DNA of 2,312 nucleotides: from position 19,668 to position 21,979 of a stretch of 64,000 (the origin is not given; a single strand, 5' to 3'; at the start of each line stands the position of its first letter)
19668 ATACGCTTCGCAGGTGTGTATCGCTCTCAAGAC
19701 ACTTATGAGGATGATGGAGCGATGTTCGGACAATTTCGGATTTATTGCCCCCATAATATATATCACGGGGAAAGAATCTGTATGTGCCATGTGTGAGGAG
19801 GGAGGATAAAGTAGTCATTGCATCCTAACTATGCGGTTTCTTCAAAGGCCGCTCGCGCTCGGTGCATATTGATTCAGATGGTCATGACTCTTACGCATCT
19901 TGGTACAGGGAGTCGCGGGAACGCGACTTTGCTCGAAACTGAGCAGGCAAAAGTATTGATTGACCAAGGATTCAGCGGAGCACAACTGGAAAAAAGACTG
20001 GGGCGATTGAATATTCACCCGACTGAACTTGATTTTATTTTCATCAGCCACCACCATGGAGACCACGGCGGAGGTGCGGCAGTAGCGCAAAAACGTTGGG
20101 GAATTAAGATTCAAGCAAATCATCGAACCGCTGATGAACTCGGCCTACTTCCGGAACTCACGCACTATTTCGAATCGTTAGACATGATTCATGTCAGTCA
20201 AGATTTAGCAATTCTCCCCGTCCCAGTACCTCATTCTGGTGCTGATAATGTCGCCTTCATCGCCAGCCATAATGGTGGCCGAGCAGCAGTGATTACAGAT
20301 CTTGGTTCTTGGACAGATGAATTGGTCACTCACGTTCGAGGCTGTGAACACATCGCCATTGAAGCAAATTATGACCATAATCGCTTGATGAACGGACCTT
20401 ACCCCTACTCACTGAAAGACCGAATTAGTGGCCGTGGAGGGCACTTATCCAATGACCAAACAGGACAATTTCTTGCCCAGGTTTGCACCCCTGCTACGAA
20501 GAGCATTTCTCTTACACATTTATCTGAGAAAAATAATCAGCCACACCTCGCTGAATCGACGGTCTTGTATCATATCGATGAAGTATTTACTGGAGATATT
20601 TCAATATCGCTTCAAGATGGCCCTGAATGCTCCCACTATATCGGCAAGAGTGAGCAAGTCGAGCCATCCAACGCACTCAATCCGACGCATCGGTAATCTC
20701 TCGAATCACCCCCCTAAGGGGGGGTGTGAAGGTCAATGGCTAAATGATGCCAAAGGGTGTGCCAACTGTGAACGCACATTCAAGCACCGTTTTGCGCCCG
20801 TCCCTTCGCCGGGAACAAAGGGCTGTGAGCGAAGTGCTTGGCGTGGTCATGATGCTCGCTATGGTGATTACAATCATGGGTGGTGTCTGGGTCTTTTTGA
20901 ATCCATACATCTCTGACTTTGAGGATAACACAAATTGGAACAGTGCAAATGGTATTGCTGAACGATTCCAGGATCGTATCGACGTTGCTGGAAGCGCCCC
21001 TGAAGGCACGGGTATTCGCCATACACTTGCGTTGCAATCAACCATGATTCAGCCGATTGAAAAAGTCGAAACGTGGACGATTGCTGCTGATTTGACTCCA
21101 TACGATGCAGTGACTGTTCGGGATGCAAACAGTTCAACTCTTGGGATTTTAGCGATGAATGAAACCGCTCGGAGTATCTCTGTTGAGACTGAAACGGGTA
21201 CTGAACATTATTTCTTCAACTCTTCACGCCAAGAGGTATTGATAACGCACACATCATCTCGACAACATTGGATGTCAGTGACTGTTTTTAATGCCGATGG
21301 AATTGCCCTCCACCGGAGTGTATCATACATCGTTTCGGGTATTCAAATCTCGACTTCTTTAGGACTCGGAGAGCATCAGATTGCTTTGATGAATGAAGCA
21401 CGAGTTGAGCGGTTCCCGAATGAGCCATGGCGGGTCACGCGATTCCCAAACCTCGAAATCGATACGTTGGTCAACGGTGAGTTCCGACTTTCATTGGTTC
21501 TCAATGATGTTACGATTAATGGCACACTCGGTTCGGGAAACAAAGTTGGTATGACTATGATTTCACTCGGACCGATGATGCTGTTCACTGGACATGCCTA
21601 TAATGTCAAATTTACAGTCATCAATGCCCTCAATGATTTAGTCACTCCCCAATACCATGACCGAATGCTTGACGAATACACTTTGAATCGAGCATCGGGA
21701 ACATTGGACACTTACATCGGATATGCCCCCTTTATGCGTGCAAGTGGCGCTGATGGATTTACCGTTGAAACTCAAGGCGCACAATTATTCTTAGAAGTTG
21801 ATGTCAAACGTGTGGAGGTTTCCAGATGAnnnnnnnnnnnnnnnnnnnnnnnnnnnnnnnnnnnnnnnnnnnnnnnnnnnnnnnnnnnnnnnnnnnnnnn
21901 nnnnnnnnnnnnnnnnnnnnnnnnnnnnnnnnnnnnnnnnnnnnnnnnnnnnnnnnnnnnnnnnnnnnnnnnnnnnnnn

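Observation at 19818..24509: MBL-hydrolase plus three translationally coupled pilin-like genes, with no pilus ATPase or platform gene nearby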

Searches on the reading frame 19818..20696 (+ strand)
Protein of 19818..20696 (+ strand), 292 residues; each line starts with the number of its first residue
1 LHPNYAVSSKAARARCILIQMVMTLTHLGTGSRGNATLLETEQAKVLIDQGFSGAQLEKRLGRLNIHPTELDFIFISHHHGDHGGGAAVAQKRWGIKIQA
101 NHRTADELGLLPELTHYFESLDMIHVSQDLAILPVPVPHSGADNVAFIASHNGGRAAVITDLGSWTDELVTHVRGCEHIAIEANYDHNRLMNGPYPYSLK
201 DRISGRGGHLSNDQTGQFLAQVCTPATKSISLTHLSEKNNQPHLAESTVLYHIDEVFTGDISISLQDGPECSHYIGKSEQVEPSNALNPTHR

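Call 5: search_protein_families(library=pfam, proteins=[window:19818-20696:+], max_evalue=0.1)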
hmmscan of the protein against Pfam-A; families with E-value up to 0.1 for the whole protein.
window:19818-20696:+ (292 aa): 5 families
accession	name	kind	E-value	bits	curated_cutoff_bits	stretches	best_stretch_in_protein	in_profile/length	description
PF12706.13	Lactamase_B_2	-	9.4e-13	48.6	27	1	46-224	3-192/200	Beta-lactamase superfamily domain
PF00753.33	Lactamase_B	-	2.2e-12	47.8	22.7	1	30-118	2-91/196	Metallo-beta-lactamase superfamily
PF23023.1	Anti-Pycsar_Apyc1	-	0.0053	16.7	50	1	18-88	4-71/250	Anti-Pycsar protein Apyc1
PF16661.11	Lactamase_B_6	-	0.0087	15.9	27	1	38-89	1-54/193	Metallo-beta-lactamase superfamily domain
PF13483.12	Lactamase_B_3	-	0.022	15.2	24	1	35-99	8-58/160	Beta-lactamase superfamily domain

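Call 6: search_protein_families(library=ncbifam, proteins=[window:19818-20696:+], max_evalue=0.1)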
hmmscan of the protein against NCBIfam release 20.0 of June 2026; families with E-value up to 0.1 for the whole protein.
window:19818-20696:+ (292 aa): 48 families (the best 25 are shown)
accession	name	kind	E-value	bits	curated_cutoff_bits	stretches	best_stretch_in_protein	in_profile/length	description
NF012229.1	bla_class_B_core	domain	1.2e-07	32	100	1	37-108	18-88/139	metallo-beta-lactamase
NF033105.1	bla_subclass_B3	equivalog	2.7e-07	30.2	240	1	36-108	25-99/257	subclass B3 metallo-beta-lactamase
NF033106.1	blaL1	exception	8.9e-07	28.1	560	1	34-108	59-135/290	L1 family subclass B3 metallo-beta-lactamase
NF000456.2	blaMSI-1_fam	exception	1.5e-06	27.7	550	1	31-93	44-109/289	MSI-1 family subclass B3 metallo-beta-lactamase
TIGR02651.1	RNase_Z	equivalog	1.7e-06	27.4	292.95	1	35-86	19-67/302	ribonuclease Z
NF001911.0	PRK00685.1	equivalog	5.5e-06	26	144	1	36-105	10-75/228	metal-dependent hydrolase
NF000801.0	PRK00055.1-3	equivalog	5.6e-06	25.6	252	1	35-86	21-69/307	ribonuclease Z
TIGR03413.1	GSH_gloB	equivalog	6.4e-06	25.7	200.8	1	44-150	21-117/248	hydroxyacylglutathione hydrolase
NF045584.1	cas14_MBL_CASP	equivalog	1.9e-05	23.2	800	1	33-85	13-65/612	type VII CRISPR-associated protein Cas14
NF000405.1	HARLDQ_not_B3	exception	6.7e-05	22.6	350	1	21-109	28-117/267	HARLDQ motif MBL-fold protein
NF000438.2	blaPOM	exception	6.7e-05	22.2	610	1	25-137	49-154/286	POM family subclass B3 metallo-beta-lactamase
NF040469.1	blaEFM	exception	7.5e-05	22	610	1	35-107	71-145/302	EFM family subclass B3 metallo-beta-lactamase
TIGR03675.1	arCOG00543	equivalog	0.0001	20.7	580.2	1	21-85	173-243/631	beta-CASP ribonuclease aCPSF1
TIGR03307.1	PhnP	equivalog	0.00011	21.7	272.25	1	35-168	38-169/249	phosphonate metabolism protein PhnP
NF033185.1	B3_Acin_new2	exception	0.00012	21.4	625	1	28-103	46-122/285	putative subclass B3 metallo-beta-lactamase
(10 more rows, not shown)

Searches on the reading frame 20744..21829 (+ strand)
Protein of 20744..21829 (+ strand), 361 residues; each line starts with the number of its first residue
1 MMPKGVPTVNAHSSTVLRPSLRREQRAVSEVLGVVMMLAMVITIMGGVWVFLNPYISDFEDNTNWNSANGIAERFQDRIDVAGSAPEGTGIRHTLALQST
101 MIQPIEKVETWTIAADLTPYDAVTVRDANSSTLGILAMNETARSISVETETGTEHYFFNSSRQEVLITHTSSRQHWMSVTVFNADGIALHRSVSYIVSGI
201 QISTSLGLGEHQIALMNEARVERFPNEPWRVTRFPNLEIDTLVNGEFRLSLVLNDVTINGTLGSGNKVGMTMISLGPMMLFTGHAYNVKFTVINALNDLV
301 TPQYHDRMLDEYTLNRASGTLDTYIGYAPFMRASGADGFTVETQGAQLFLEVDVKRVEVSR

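Call 5: search_protein_families(library=pfam, proteins=[window:20744-21829:+], max_evalue=0.1)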
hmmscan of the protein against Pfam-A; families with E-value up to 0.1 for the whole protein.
window:20744-21829:+ (361 aa): 4 families
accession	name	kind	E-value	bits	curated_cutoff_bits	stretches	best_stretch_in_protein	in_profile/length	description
PF23960.2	DUF7289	-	0.00014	21.9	27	1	26-80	1-55/238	Family of unknown function (DUF7289)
PF07790.16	Pilin_N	-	0.00039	21.7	25.2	1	26-52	1-27/78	Archaeal Type IV pilin, N-terminal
PF17231.7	DUF5305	-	0.019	14.8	29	1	24-99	108-182/217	Family of unknown function (DUF5305)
PF23928.1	DUF7266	-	0.05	13.7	27.6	0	24-83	2-62/145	Family of unknown function (DUF7266)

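Call 6: search_protein_families(library=ncbifam, proteins=[window:20744-21829:+], max_evalue=0.1)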
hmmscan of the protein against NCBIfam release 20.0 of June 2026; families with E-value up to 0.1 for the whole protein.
window:20744-21829:+ (361 aa): 2 families
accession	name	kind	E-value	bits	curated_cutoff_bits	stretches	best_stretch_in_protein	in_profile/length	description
TIGR02537.2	arch_flag_Nterm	domain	0.017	14.7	20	1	26-43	3-20/33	archaellin/type IV pilin N-terminal domain-containing protein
TIGR02848.1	spore_III_AC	equivalog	0.047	14.2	56.65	1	11-46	17-52/64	stage III sporulation protein AC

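Call 21: find_homologous_proteins(query=window:20744-21829:+)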
Query window:20744-21829:+ (361 aa): 180 proteins with E <= 0.001 among 3944 candidates; the best 120 are listed.
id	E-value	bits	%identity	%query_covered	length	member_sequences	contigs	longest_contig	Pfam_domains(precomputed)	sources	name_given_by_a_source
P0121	4.4e-229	777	97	100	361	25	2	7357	-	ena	-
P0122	3.3e-215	732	90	100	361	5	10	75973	-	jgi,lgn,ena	-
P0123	1.0e-208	710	88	100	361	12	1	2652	-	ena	-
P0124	4.4e-208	708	86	100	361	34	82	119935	-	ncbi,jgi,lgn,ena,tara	jgi:flagellin-like protein|tara:strand:- start:4542 stop:5627 length:1086 start_codon:yes stop_codon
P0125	1.5e-207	706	89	100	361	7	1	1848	PF23960.3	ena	-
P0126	1.8e-204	696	86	100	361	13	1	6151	-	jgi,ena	-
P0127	6.1e-203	691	83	100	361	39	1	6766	-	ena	-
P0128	3.7e-199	679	82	100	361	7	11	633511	PF23960.3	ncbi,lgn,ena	-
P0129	4.9e-199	678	84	100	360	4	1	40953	-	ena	-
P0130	3.3e-197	672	81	100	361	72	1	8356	PF23960.3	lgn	-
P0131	2.6e-185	633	79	100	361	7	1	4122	-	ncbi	-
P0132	6.6e-184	629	86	88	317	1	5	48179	-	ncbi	ncbi:MAG: hypothetical protein QMC65_04860 [Candidatus Poseidoniaceae archaeon]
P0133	8.4e-183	625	76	100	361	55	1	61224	-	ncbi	-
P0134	1.5e-182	624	76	100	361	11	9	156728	-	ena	-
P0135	7.5e-181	619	75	100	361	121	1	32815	-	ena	-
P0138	1.3e-175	602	74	100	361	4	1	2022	PF23960.3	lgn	-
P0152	2.7e-142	492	61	100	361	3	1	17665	PF23960.3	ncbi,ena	-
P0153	2.9e-142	492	60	100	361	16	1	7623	PF23960.3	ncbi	-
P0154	2.9e-141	489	60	100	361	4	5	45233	PF23960.3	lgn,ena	-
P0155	2.9e-141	489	60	100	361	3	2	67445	PF23960.3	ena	-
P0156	3.3e-141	488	60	100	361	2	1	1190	PF23960.3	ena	-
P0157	3.9e-141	488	60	100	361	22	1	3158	PF23960.3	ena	-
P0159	2.9e-139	482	60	100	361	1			PF23960.3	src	-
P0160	5.4e-139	481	59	100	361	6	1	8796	PF23960.3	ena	-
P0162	2.3e-137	476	59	100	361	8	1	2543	PF23960.3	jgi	-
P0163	1.3e-136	473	60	95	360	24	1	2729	PF23960.3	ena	-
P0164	3.9e-136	472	58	100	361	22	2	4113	PF23960.3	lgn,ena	-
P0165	7.2e-136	471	57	100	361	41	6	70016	PF23960.3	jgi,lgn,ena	-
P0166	1.2e-135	470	59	98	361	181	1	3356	PF23960.3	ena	-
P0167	2.2e-135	469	58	100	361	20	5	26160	PF23960.3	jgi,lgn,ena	jgi:flagellin-like protein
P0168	4.6e-135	468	58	100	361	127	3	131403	PF23960.3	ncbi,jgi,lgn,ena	jgi:flagellin-like protein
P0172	6.6e-134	464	61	94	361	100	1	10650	PF23960.3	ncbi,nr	ncbi:MAG: hypothetical protein VX996_04205 [Candidatus Thermoplasmatota archaeon]|nr:hypothetical pr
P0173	1.0e-133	464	60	94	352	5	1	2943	PF23960.3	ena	-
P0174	1.4e-133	463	58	100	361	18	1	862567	PF23960.3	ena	-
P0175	1.6e-133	463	60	96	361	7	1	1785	PF23960.3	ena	-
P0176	2.0e-133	463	57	100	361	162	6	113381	PF23960.3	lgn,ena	-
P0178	3.4e-133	462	60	94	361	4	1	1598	PF23960.3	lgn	-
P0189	2.1e-132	459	60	94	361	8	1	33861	PF23960.3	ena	-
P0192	2.4e-131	456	58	100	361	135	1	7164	PF23960.3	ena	-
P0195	6.0e-131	455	58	94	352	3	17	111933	PF23960.3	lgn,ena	-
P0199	3.9e-130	452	59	94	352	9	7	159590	PF23960.3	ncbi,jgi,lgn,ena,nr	ncbi:MAG: hypothetical protein DWC07_00810 [Candidatus Poseidoniales archaeon]|nr:MAG: hypothetical 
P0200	9.3e-130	451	59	95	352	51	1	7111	PF23960.3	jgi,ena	-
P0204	1.2e-115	404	48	100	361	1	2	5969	PF23960.3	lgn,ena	-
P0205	1.7e-115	404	47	100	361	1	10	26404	PF23960.3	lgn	-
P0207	6.3e-115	402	48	100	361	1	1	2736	PF23960.3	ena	-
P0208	6.0e-114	399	47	100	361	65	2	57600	PF23960.3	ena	-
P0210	4.4e-113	396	47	100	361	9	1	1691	PF23960.3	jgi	-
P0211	5.5e-113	396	49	100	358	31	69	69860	-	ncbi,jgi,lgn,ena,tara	tara:strand:+ start:1135 stop:2211 length:1077 start_codon:yes stop_codon:yes gene_type:complete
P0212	2.5e-112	393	48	100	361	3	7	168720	PF23960.3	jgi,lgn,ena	jgi:flagellin-like protein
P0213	5.7e-112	392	46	100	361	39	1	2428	PF23960.3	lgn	-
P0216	1.3e-111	391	47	100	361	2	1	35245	PF23960.3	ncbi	-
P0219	5.4e-111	389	46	100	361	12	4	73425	PF23960.3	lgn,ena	-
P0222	1.2e-110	388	47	100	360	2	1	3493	PF23960.3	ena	-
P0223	1.3e-110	388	48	100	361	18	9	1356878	PF23960.3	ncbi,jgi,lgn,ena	-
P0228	6.7e-109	382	47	100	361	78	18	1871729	-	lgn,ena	-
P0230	1.6e-108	381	47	100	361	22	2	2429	PF23960.3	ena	-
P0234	1.5e-107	378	46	100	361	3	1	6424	PF23960.3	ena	-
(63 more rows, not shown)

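Call 23: find_encoding_contigs(protein=P0228, flank=10000, max_places=2)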
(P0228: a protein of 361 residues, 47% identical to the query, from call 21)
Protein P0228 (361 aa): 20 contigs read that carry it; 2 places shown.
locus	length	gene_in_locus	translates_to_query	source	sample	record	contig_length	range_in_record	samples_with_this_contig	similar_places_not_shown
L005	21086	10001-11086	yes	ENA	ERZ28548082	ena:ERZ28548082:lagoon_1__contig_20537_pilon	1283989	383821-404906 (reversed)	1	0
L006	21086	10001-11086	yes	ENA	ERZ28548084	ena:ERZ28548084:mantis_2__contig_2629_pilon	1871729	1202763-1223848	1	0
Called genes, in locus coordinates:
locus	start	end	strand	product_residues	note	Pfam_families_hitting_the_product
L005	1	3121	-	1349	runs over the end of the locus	-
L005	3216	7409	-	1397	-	-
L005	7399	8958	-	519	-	-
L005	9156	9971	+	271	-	PF00753:Lactamase_B, PF23023:Anti-Pycsar_Apyc1 (weak), PF12706:Lactamase_B_2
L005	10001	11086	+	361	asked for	-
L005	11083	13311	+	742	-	PF23960:DUF7289 (faint)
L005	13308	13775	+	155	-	-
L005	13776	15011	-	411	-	PF14559:TPR_19 (faint), PF13176:TPR_7 (faint), PF13181:TPR_8 (faint), PF13432:TPR_16 (faint), PF07721:TPR_4 (faint), PF13424:TPR_12 (weak), PF17874:TPR_MalT (weak), PF13424:TPR_12, +5 more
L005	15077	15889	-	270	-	PF13191:AAA_16, PF25201:nSTAND6 (faint), PF13401:AAA_22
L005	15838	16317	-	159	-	-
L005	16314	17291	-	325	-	-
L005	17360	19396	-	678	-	-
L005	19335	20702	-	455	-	PF13229:Beta_helix (weak)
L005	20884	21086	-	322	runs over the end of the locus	PF00082:Peptidase_S8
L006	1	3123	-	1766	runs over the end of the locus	-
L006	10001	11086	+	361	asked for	-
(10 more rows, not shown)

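Call 24: find_encoding_contigs(protein=P0211, flank=10000, max_places=2)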
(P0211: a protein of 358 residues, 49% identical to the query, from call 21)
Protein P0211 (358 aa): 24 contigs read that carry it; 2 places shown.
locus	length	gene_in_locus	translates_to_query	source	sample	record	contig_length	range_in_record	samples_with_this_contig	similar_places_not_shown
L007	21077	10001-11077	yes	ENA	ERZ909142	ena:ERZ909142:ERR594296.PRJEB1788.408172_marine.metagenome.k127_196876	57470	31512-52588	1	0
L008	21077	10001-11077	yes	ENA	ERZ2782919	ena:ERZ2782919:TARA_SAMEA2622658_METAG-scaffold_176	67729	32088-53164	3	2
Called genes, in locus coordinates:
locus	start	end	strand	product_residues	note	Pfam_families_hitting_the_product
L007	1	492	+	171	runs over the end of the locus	-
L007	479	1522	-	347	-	PF01470:Peptidase_C15, PF00293:NUDIX, PF14815:NUDIX_4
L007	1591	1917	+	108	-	-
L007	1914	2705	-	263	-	-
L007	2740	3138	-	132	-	-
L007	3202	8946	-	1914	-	-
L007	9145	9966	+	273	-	PF00753:Lactamase_B, PF23023:Anti-Pycsar_Apyc1 (weak), PF12706:Lactamase_B_2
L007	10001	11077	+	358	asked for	-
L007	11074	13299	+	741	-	PF23960:DUF7289 (weak)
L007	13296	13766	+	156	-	-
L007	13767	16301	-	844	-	PF13191:AAA_16, PF13401:AAA_22 (faint), PF13176:TPR_7 (faint), PF13374:TPR_10 (faint), PF13432:TPR_16 (faint), PF17874:TPR_MalT (faint), PF00515:TPR_1 (faint), PF13424:TPR_12, +5 more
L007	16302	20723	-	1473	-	PF13229:Beta_helix (weak)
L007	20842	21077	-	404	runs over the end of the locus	PF00082:Peptidase_S8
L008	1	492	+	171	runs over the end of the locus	-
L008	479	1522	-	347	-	PF01470:Peptidase_C15, PF00293:NUDIX, PF14815:NUDIX_4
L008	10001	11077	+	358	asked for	-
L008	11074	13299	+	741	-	PF23960:DUF7289 (weak)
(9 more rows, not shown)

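Call 79: search_solved_structures(query=A1, max_evalue=5)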
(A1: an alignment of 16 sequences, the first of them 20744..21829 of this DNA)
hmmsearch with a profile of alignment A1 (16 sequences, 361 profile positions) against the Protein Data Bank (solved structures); distinct sequences matched with E-value up to 5: 2.
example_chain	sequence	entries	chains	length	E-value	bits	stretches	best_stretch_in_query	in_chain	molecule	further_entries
1lu4_A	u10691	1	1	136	0.4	12.7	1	275-321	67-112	SOLUBLE SECRETED ANTIGEN MPT53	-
7ase_C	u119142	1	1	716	0.49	12.4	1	105-192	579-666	Eukaryotic translation initiation factor 3 subunit 8, putative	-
